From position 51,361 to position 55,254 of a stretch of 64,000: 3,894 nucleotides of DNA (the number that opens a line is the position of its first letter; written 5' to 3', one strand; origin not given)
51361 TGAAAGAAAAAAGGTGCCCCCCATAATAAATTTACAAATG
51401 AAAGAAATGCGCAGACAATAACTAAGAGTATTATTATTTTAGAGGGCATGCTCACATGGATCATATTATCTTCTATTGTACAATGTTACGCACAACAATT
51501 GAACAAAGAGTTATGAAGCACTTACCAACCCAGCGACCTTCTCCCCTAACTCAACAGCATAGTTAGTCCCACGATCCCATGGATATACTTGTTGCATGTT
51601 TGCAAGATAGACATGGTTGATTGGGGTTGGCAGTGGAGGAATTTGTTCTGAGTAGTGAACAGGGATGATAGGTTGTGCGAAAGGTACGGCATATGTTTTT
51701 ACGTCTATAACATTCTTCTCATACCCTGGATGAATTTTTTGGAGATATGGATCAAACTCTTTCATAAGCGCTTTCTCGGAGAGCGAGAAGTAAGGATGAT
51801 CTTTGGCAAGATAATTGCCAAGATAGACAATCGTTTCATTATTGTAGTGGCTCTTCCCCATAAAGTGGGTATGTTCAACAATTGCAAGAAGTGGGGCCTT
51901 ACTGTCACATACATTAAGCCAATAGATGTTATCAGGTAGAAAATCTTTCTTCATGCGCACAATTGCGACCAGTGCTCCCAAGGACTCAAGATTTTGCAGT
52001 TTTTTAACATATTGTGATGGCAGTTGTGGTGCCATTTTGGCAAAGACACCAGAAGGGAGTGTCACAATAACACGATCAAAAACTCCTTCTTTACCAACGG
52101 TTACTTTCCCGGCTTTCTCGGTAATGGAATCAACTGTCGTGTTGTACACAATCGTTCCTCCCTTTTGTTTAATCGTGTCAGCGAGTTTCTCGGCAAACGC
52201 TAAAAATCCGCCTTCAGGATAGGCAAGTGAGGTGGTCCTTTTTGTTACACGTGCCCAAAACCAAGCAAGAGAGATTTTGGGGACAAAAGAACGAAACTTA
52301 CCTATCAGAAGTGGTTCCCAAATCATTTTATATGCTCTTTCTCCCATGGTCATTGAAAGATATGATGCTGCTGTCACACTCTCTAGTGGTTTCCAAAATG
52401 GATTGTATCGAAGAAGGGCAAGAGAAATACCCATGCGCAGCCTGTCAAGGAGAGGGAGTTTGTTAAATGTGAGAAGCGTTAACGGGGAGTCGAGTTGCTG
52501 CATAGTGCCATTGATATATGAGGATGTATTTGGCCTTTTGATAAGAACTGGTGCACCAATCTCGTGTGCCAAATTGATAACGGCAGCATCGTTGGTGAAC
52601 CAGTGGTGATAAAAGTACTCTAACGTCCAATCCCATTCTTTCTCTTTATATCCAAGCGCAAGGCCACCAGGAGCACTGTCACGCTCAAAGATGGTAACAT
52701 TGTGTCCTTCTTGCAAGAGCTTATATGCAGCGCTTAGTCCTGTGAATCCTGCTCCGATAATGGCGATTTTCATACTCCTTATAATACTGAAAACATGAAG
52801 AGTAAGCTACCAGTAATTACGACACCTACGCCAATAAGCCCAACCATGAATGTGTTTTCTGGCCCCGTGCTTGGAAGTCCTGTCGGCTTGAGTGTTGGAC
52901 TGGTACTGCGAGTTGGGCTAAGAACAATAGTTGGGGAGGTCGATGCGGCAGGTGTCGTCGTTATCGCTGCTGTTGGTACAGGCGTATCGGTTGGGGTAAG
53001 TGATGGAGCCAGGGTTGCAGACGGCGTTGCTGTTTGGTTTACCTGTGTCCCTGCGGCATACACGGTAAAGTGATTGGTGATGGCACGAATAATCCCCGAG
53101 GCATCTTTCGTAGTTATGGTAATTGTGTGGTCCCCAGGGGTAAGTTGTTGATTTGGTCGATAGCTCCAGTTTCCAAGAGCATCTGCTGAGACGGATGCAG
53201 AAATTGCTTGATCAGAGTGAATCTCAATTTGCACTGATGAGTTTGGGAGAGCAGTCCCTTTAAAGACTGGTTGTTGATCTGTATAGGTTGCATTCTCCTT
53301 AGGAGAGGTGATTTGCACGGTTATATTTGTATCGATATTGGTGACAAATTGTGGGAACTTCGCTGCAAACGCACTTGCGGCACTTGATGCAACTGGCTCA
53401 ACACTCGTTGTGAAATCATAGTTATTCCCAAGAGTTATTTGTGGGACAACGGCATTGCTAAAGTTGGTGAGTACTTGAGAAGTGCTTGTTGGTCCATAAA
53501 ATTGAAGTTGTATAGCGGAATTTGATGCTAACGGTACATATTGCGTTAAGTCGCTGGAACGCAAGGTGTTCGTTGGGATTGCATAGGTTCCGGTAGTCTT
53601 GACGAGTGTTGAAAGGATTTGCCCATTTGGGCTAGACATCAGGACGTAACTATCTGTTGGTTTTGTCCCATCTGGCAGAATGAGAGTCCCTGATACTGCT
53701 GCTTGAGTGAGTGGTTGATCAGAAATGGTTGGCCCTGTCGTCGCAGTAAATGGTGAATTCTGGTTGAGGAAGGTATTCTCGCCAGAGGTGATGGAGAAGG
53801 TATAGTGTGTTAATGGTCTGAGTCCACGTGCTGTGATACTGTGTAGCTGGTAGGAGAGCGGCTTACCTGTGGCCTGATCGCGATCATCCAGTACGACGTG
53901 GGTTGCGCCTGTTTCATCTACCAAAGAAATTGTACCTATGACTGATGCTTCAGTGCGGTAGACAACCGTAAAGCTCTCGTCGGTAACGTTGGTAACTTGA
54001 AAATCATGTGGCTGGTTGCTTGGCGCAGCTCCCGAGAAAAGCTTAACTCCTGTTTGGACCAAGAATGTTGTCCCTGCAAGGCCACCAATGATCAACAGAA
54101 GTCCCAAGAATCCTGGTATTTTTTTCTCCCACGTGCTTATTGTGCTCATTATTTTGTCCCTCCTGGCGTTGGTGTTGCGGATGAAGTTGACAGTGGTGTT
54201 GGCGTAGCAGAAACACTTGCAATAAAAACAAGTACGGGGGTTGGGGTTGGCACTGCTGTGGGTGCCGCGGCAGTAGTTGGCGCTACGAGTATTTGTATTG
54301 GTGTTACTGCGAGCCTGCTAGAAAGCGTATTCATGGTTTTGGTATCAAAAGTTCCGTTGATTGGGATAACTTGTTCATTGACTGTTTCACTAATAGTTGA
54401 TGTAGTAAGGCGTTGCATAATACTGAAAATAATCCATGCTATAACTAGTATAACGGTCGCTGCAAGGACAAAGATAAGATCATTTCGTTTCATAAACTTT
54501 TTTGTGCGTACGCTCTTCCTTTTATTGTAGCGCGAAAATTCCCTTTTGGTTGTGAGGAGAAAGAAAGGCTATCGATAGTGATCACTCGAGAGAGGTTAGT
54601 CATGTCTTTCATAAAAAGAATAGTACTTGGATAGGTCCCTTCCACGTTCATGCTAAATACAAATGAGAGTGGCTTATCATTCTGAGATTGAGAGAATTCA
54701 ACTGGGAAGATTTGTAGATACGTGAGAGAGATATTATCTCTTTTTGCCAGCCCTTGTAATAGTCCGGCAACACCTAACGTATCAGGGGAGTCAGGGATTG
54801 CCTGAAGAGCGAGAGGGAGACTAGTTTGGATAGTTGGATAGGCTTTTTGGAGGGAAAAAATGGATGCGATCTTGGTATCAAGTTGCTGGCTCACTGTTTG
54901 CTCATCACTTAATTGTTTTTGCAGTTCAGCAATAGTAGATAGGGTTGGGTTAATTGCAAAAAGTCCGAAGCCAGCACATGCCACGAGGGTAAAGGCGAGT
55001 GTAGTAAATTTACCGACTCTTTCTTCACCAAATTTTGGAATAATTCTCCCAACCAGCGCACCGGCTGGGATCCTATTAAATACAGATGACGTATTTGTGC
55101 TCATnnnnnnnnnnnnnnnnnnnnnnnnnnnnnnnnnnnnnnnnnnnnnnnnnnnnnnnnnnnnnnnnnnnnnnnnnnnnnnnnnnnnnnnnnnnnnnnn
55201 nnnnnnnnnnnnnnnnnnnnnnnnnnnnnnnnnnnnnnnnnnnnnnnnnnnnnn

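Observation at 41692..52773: Eleven-kb surface glycopolymer locus: LCP ligase, YYY/DUF2298, PMT-like GT-C, two HPDER GT-C paralogues, epimerase, HAD, FAD oxidoreductase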

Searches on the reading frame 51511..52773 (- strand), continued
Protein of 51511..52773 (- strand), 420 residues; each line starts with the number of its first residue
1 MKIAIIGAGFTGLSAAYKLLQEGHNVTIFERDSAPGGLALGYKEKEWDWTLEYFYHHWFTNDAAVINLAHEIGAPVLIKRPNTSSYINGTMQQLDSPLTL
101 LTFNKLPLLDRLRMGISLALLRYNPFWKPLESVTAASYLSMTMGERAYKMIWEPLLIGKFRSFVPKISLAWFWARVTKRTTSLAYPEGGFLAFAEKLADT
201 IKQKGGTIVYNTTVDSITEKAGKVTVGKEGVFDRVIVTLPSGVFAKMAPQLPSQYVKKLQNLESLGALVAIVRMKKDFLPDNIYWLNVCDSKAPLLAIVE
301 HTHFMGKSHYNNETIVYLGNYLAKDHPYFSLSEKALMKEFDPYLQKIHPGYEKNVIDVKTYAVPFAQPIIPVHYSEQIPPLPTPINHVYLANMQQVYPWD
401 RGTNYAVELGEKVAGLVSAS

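Call 86: search_protein_families(library=pfam, proteins=[P0380, P0458, P0511, P0371, P0379, P0409], max_evalue=0.0001)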
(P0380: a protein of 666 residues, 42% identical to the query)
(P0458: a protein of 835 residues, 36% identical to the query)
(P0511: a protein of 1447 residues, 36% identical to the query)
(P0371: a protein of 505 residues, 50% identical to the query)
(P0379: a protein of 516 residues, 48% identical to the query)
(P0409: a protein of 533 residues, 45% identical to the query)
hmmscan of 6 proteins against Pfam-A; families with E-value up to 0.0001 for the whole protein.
P0380 (666 aa): 14 families
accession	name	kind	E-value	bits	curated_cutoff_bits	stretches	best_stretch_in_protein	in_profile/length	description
PF01593.30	Amino_oxidase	-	8.7e-18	65.2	19.8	1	10-344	1-357/443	Flavin containing amine oxidoreductase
PF13847.12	Methyltransf_31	-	1.1e-12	48.3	27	1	494-596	4-113/145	Methyltransferase domain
PF13489.12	Methyltransf_23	-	5.6e-11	42.9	27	1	479-607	8-132/164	Methyltransferase domain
PF13649.12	Methyltransf_25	-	7.8e-11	43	27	1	497-588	1-97/97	Methyltransferase domain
PF08241.18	Methyltransf_11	-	7.8e-11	42.9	21.2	1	499-592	2-95/95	Methyltransferase domain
PF08242.18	Methyltransf_12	-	1.5e-09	38.9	30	1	498-588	1-96/98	Methyltransferase domain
PF13450.12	NAD_binding_8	-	1.6e-09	38.3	21.9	1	5-61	1-55/68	NAD(P)-binding Rossmann-like domain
PF01266.30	DAO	-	1.8e-09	38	27.9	1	3-37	2-37/353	FAD dependent oxidoreductase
PF00070.33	Pyr_redox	-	2e-08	35.1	22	0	2-35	1-34/82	Pyridine nucleotide-disulphide oxidoreductase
PF00891.24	Methyltransf_2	-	2e-06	27.7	22.3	1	496-594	65-166/210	O-methyltransferase domain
PF05175.20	MTS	-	8.6e-06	25.9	23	1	493-551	31-94/170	Methyltransferase small domain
PF01728.25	FtsJ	-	2e-05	25.1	24.1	0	485-595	10-99/181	FtsJ-like methyltransferase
PF07992.20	Pyr_redox_2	-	2.3e-05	24.4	26.1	0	3-32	145-174/291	Pyridine nucleotide-disulphide oxidoreductase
PF00398.26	RrnaAD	-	6.2e-05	22.7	24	0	493-558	30-101/263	Ribosomal RNA adenine dimethylase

P0458 (835 aa): 6 families
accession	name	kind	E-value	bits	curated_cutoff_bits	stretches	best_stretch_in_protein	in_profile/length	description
PF01593.30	Amino_oxidase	-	4.4e-19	69.5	19.8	1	415-802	1-416/443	Flavin containing amine oxidoreductase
PF13450.12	NAD_binding_8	-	7.2e-12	45.9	21.9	1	410-475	1-68/68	NAD(P)-binding Rossmann-like domain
PF01266.30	DAO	-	6.3e-10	39.5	27.9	1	408-442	2-36/353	FAD dependent oxidoreductase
PF07992.20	Pyr_redox_2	-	1.7e-05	24.8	26.1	0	406-440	143-177/291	Pyridine nucleotide-disulphide oxidoreductase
PF03486.20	HI0933_like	-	2.9e-05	24.1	50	0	407-441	2-36/244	HI0933-like protein Rossmann domain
PF00070.33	Pyr_redox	-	5.6e-05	24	22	1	408-441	2-35/82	Pyridine nucleotide-disulphide oxidoreductase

P0511 (1447 aa): 13 families
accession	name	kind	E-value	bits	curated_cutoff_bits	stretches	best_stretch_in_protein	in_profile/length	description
PF13641.12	Glyco_tranf_2_3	-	4.6e-46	158.1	27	1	1068-1298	2-230/230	Glycosyltransferase like family 2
PF00535.33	Glycos_transf_2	-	1.5e-43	149.1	23.3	2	633-776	1-139/168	Glycosyl transferase family 2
PF01593.30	Amino_oxidase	-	7.9e-33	114.8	19.8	1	170-565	1-416/443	Flavin containing amine oxidoreductase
PF13632.12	Glyco_trans_2_3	-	4.8e-29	102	27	1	1156-1367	1-188/198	Glycosyl transferase family group 2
PF04138.20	GtrA_DPMS_TM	-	1.3e-14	54.9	26.1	1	27-139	2-117/117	GtrA/DPMS, transmembrane domain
PF13450.12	NAD_binding_8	-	1.2e-13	51.6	21.9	1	165-222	1-60/68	NAD(P)-binding Rossmann-like domain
PF01266.30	DAO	-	2.9e-10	40.7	27.9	1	163-196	2-35/353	FAD dependent oxidoreductase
PF00070.33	Pyr_redox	-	4.9e-09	37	22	1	162-195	1-34/82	Pyridine nucleotide-disulphide oxidoreductase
PF07992.20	Pyr_redox_2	-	4e-08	33.5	26.1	1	156-195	142-177/291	Pyridine nucleotide-disulphide oxidoreductase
PF13506.12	Glyco_transf_21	-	1.4e-06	28.3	21.7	0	1144-1296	21-173/174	Glycosyl transferase family 21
PF01946.23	Thi4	-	1.1e-05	25.3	26.2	1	161-197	18-55/235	Thi4 family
PF03486.20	HI0933_like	-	2.3e-05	24.4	50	0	162-196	2-36/244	HI0933-like protein Rossmann domain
PF12831.13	FAD_oxidored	-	2.9e-05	24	27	1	163-200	2-39/416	FAD dependent oxidoreductase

P0371 (505 aa): 5 families
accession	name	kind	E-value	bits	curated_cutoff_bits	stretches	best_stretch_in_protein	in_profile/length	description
PF01593.30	Amino_oxidase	-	2.4e-28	100.1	19.8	1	10-503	1-441/443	Flavin containing amine oxidoreductase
PF13450.12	NAD_binding_8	-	6.7e-13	49.1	21.9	1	5-69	1-65/68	NAD(P)-binding Rossmann-like domain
PF01266.30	DAO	-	1.4e-10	41.7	27.9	1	2-41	1-40/353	FAD dependent oxidoreductase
PF00890.30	FAD_binding_2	-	1.8e-05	24.5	20.4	1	3-37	2-36/414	FAD binding domain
PF00070.33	Pyr_redox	-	9.7e-05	23.3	22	0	2-35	1-34/82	Pyridine nucleotide-disulphide oxidoreductase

P0379 (516 aa): 7 families
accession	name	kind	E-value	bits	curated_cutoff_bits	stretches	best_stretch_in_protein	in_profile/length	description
PF01593.30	Amino_oxidase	-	1.2e-15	58.3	19.8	1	10-510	1-442/443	Flavin containing amine oxidoreductase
PF13450.12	NAD_binding_8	-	6.9e-14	52.3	21.9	1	5-72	1-68/68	NAD(P)-binding Rossmann-like domain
PF01266.30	DAO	-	7.5e-09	36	27.9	1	3-36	2-35/353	FAD dependent oxidoreductase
PF00890.30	FAD_binding_2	-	6.8e-06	26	20.4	1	3-37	2-36/414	FAD binding domain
PF12831.13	FAD_oxidored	-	3.3e-05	23.8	27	1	3-39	2-38/416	FAD dependent oxidoreductase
PF00070.33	Pyr_redox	-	5.7e-05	24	22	0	2-33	1-32/82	Pyridine nucleotide-disulphide oxidoreductase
PF01946.23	Thi4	-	6.8e-05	22.7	26.2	0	2-38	19-56/235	Thi4 family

P0409 (533 aa): 6 families
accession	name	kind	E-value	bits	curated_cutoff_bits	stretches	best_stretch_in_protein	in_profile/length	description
PF01593.30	Amino_oxidase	-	3.2e-28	99.7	19.8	1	10-528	1-443/443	Flavin containing amine oxidoreductase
PF13450.12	NAD_binding_8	-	2.6e-14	53.7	21.9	1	5-72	1-68/68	NAD(P)-binding Rossmann-like domain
PF01266.30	DAO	-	1.2e-11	45.2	27.9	1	4-42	3-41/353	FAD dependent oxidoreductase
PF12831.13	FAD_oxidored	-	2.7e-06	27.4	27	1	4-41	3-40/416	FAD dependent oxidoreductase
PF00890.30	FAD_binding_2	-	9.5e-06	25.5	20.4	1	4-39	3-37/414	FAD binding domain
PF00070.33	Pyr_redox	-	2.4e-05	25.2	22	1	2-35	1-34/82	Pyridine nucleotide-disulphide oxidoreductase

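Call 87: list_cluster_members(proteins=[P0380, P0458, P0511, P0401, P0445, P0470, P0509, P0481, P0453, P0411])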
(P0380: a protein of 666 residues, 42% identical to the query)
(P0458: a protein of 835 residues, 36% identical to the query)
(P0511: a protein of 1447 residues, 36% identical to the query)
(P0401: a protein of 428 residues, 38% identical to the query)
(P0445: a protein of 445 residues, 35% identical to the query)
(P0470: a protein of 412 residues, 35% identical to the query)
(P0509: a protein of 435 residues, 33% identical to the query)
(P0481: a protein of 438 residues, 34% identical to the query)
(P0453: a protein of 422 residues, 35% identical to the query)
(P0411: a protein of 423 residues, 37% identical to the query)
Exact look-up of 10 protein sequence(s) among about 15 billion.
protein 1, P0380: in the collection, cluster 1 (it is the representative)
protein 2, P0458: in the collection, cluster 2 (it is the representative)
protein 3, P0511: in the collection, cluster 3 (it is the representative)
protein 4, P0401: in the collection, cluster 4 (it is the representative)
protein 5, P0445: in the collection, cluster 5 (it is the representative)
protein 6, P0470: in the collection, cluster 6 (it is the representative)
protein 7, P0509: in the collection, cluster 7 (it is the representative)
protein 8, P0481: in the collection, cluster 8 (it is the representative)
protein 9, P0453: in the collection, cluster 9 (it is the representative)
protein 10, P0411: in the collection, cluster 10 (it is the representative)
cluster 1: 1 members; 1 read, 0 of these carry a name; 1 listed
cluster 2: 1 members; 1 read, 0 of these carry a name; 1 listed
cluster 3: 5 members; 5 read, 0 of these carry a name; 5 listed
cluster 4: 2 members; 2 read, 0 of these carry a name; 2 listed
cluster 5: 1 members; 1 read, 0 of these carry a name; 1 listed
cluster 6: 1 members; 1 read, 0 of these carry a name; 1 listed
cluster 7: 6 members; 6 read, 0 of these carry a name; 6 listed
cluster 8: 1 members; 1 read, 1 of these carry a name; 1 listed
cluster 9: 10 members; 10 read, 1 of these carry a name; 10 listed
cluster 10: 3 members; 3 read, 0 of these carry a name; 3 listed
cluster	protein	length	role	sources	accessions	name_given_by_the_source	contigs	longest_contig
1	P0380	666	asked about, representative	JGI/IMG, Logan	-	-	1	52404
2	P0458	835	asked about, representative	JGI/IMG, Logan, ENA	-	-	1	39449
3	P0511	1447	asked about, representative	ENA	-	-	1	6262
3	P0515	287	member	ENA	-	-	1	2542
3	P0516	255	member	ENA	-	-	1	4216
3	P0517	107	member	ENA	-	-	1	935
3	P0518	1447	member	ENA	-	-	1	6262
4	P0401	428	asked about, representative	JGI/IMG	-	-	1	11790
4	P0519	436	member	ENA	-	-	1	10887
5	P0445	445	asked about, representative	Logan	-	-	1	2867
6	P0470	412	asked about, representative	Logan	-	-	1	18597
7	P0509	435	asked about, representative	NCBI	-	-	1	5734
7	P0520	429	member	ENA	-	-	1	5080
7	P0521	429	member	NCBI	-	-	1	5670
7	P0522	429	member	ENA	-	-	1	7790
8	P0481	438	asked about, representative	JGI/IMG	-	protoporphyrinogen oxidase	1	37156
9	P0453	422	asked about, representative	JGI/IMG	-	-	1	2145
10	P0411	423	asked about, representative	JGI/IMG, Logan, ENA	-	-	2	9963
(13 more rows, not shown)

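Call 108: find_encoding_contigs(protein=P0158, flank=9000, max_places=1)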
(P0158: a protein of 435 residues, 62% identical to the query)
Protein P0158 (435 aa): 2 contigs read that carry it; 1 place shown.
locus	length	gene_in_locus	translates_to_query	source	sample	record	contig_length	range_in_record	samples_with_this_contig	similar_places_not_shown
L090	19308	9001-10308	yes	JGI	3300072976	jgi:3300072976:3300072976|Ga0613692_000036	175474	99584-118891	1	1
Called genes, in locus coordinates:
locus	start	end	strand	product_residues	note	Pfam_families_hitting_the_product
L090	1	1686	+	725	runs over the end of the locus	-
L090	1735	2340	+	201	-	PF00440:TetR_N (weak)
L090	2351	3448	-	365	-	PF00704:Glyco_hydro_18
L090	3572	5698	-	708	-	PF00009:GTP_EFTU, PF22042:EF-G_D2, PF03144:GTP_EFTU_D2, PF14492:EFG_III, PF16658:RF3_C, PF03764:EFG_IV, PF00679:EFG_C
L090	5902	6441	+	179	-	-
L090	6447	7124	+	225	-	PF04350:PilO (weak)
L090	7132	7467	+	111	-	-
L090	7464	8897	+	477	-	PF19077:Big_13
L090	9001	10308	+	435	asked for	PF00070:Pyr_redox (faint), PF01266:DAO, PF01593:Amino_oxidase, PF07992:Pyr_redox_2 (faint), PF13450:NAD_binding_8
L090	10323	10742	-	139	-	-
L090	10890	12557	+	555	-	PF13231:PMT_2 (weak)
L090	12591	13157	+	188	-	-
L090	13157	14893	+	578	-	PF13231:PMT_2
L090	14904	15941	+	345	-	PF01073:3Beta_HSD, PF01370:Epimerase, PF02719:Polysacc_synt_2, PF04321:RmlD_sub_bind, PF05368:NmrA, PF13460:NAD_binding_10, PF16363:GDP_Man_Dehyd, PF07993:NAD_binding_4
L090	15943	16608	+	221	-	-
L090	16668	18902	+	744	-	PF10060:DUF2298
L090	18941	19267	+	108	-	PF18895:T4SS_pilin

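Call 109: find_encoding_contigs(protein=P0224, flank=9000, max_places=1)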
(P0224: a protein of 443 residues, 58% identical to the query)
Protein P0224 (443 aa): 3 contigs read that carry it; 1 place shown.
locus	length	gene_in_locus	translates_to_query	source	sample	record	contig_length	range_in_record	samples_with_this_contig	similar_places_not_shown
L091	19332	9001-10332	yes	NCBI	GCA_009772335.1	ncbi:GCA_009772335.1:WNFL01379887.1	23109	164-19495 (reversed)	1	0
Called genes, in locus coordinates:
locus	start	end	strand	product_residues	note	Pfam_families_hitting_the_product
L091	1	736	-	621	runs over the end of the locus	PF00009:GTP_EFTU, PF10662:PduV-EutP (faint), PF03144:GTP_EFTU_D2 (weak), PF00679:EFG_C, PF06421:LepA_C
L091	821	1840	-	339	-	-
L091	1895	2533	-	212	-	PF00027:cNMP_binding, PF13545:HTH_Crp_2 (weak)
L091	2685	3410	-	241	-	PF02861:Clp_N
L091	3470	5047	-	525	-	PF03023:MurJ, PF13440:Polysacc_synt_3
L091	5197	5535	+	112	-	PF01649:Ribosomal_S20p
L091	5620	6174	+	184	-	-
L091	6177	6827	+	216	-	PF04350:PilO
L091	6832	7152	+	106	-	-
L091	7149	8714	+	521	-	PF17936:Big_6 (faint), PF19077:Big_13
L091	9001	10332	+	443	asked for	PF00070:Pyr_redox (faint), PF01266:DAO, PF01593:Amino_oxidase, PF07992:Pyr_redox_2 (faint), PF13450:NAD_binding_8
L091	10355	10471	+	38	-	-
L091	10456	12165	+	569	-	-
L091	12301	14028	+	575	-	PF02366:PMT (weak), PF13231:PMT_2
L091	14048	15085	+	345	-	PF01073:3Beta_HSD, PF01370:Epimerase, PF02719:Polysacc_synt_2, PF04321:RmlD_sub_bind, PF05368:NmrA (weak), PF13460:NAD_binding_10, PF16363:GDP_Man_Dehyd, PF07993:NAD_binding_4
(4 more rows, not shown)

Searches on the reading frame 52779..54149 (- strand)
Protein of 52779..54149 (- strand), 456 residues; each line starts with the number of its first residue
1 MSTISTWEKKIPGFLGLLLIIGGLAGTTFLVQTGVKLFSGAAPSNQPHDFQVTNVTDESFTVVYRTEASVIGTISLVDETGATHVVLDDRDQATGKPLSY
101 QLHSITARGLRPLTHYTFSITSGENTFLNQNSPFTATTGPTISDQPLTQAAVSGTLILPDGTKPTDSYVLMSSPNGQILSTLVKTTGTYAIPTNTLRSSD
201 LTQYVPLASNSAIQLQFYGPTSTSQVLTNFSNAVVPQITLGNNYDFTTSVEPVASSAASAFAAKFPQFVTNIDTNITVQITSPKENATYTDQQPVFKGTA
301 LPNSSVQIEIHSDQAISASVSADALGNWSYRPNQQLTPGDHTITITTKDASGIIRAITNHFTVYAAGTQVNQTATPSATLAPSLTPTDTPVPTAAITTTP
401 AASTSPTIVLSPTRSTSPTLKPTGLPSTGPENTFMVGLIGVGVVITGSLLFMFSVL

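Call 3: search_protein_families(library=pfam, proteins=[window:52779-54149:-], max_evalue=0.01)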
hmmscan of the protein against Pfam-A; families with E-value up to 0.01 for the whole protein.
window:52779-54149:- (456 aa): 2 families
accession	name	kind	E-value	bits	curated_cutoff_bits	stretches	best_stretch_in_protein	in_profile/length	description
PF19077.6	Big_13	-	3e-10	40.9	27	1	286-360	21-97/102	Bacterial Ig-like domain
PF16656.11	Pur_ac_phosph_N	-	0.0098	16.9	30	1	51-138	7-93/93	Purple acid Phosphatase, N-terminal domain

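Call 4: search_protein_families(library=ncbifam, proteins=[window:52779-54149:-], max_evalue=0.01)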
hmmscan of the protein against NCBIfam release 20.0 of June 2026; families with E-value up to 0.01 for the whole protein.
window:52779-54149:- (456 aa): 3 families
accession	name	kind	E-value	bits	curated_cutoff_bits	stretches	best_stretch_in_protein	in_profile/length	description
NF033510.3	Ca_tandemer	repeat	9.7e-09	35.5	50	1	278-352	15-93/96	Ca2+-stabilized repeat-containing adhesin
NF040520.1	Ig_like_BLP2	equivalog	7.3e-08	31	750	1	278-374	524-618/730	Ig-like repeat protein Blp2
NF053819.1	EF0750_LPXTG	subfamily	0.0048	17.4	47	1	399-452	54-100/105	EF2685/EF0750 family sortase-dependent surface protein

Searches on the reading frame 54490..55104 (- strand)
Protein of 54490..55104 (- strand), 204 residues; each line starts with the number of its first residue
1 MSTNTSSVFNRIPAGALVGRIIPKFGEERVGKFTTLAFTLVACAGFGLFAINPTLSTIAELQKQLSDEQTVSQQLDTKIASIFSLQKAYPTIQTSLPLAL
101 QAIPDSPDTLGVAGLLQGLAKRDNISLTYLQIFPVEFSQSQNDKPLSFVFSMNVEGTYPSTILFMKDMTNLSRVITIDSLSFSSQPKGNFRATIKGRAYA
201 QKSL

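Call 7: search_protein_families(library=pfam, proteins=[window:54490-55104:-], max_evalue=0.001)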
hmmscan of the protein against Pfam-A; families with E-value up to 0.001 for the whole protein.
window:54490-55104:- (204 aa): 1 family
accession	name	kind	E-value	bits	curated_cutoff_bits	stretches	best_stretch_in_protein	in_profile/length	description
PF04350.18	PilO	-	2.5e-07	31.4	22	1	61-195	4-133/145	Pilus assembly protein, PilO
